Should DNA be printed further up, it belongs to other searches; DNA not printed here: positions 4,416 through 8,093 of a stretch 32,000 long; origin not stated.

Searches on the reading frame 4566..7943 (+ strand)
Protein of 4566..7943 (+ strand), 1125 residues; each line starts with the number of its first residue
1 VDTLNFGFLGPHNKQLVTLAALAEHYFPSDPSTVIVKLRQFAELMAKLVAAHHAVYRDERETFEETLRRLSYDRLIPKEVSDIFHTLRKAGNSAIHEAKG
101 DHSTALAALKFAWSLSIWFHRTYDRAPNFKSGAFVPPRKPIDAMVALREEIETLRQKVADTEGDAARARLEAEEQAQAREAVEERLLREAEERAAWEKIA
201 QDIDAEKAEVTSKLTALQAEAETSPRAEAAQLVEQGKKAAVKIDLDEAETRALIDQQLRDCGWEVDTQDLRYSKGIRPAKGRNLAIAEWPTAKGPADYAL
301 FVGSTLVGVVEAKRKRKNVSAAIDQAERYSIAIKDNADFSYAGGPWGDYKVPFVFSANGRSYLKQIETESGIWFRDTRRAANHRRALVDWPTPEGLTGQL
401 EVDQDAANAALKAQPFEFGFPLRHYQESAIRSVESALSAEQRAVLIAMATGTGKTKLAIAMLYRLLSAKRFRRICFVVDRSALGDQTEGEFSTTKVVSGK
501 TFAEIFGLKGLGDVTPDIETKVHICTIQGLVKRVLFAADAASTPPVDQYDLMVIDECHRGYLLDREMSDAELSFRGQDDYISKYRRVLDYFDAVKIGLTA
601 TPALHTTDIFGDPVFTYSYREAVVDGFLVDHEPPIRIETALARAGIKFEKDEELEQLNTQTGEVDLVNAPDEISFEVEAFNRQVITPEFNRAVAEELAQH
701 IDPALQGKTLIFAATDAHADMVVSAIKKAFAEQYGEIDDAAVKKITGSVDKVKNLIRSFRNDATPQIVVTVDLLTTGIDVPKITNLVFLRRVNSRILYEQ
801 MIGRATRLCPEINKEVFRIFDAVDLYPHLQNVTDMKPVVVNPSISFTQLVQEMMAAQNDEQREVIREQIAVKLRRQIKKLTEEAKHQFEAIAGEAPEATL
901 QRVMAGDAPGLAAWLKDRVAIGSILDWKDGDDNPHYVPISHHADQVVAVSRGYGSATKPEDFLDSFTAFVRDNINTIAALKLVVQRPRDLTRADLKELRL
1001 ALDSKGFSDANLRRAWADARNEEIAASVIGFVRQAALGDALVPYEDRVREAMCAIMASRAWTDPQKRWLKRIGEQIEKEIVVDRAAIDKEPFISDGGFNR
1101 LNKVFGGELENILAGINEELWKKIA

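Call 71: search_protein_families(library=pfam, proteins=[window:4566-7943:+], max_evalue=0.001)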
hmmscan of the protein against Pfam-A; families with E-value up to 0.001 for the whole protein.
window:4566-7943:+ (1125 aa): 7 families
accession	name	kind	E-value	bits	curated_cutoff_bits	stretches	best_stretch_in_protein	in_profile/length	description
PF08463.15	EcoEI_R_C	-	1.1e-41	143.1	24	1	960-1121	1-163/163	EcoEI R protein C-terminal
PF04851.21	ResIII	-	1.8e-30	106.5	22.5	1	421-603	3-163/164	Type III restriction enzyme, res subunit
PF18766.7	SWI2_SNF2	-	2.3e-15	57.3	26.7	1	427-658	3-212/221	SWI2/SNF2 ATPase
PF00271.37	Helicase_C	-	2.2e-10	41.2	23.5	1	696-808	5-109/110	Helicase conserved C-terminal domain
PF00270.35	DEAD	-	8.1e-09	35.9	26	1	425-559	3-128/167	DEAD/DEAH box helicase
PF04313.20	HSDR_N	-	2.1e-07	31.4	25.1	1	293-362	125-187/198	Type I restriction enzyme R protein N terminus (HSDR_N)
PF13643.11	DUF4145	-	7.9e-06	26.3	23.1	1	23-99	3-74/88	Domain of unknown function (DUF4145)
